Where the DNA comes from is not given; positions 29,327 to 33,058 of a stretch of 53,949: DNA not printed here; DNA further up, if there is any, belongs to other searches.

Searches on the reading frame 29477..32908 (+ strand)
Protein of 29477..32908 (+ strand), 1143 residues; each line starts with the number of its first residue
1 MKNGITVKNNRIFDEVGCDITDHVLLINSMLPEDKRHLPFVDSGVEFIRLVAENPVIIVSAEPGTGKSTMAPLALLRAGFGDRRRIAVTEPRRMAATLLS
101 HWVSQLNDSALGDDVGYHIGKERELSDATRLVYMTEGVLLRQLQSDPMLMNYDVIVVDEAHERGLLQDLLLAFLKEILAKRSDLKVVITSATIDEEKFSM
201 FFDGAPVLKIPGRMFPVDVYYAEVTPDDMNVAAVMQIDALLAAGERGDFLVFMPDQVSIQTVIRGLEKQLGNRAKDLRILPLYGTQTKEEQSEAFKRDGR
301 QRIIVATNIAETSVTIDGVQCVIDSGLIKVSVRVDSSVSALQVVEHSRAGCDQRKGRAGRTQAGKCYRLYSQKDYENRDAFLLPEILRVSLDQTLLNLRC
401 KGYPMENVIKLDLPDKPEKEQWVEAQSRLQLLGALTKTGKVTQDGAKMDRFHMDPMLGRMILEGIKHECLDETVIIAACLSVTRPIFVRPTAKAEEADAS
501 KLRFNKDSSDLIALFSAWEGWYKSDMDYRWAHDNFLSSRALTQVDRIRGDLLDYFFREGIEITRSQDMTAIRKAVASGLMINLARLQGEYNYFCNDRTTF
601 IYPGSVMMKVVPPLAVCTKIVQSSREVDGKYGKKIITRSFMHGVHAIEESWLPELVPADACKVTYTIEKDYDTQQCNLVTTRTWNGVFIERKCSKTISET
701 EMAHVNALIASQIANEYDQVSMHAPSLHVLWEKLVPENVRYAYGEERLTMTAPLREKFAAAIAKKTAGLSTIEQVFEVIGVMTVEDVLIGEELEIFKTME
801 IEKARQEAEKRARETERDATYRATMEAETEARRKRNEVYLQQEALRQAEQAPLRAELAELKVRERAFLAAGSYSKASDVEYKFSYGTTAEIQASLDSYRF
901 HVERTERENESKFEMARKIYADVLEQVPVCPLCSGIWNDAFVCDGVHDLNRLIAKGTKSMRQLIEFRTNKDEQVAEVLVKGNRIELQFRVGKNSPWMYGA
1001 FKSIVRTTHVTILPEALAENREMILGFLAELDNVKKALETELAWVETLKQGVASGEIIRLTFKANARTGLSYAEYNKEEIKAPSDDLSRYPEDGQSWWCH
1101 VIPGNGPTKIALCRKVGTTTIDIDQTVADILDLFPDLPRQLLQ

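Call 82: search_protein_families(library=pfam, proteins=[window:29477-32908:+], max_evalue=0.0001)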
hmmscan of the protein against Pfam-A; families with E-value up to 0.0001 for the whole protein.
window:29477-32908:+ (1143 aa): 6 families
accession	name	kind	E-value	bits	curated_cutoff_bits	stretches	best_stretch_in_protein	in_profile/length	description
PF21010.2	HA2_C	-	2e-14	54.3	21.3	1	454-514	1-77/77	Helicase associated domain (HA2), ratchet-like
PF00271.37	Helicase_C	-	5.6e-12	46.3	23.5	1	238-361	7-109/110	Helicase conserved C-terminal domain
PF00270.35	DEAD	-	1.1e-10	42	26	1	48-196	8-162/167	DEAD/DEAH box helicase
PF07717.22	OB_NTP_bind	-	1.6e-07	31.9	29.5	1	571-657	1-81/83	Oligonucleotide/oligosaccharide-binding (OB)-fold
PF13401.12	AAA_22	-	2.4e-06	28.3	27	1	55-188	6-120/130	AAA domain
PF05127.21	NAT10_TcmA_helicase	-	5.6e-05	23.5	22.7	0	58-161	1-99/176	RNA cytidine acetyltransferase NAT10/TcmA, helicase domain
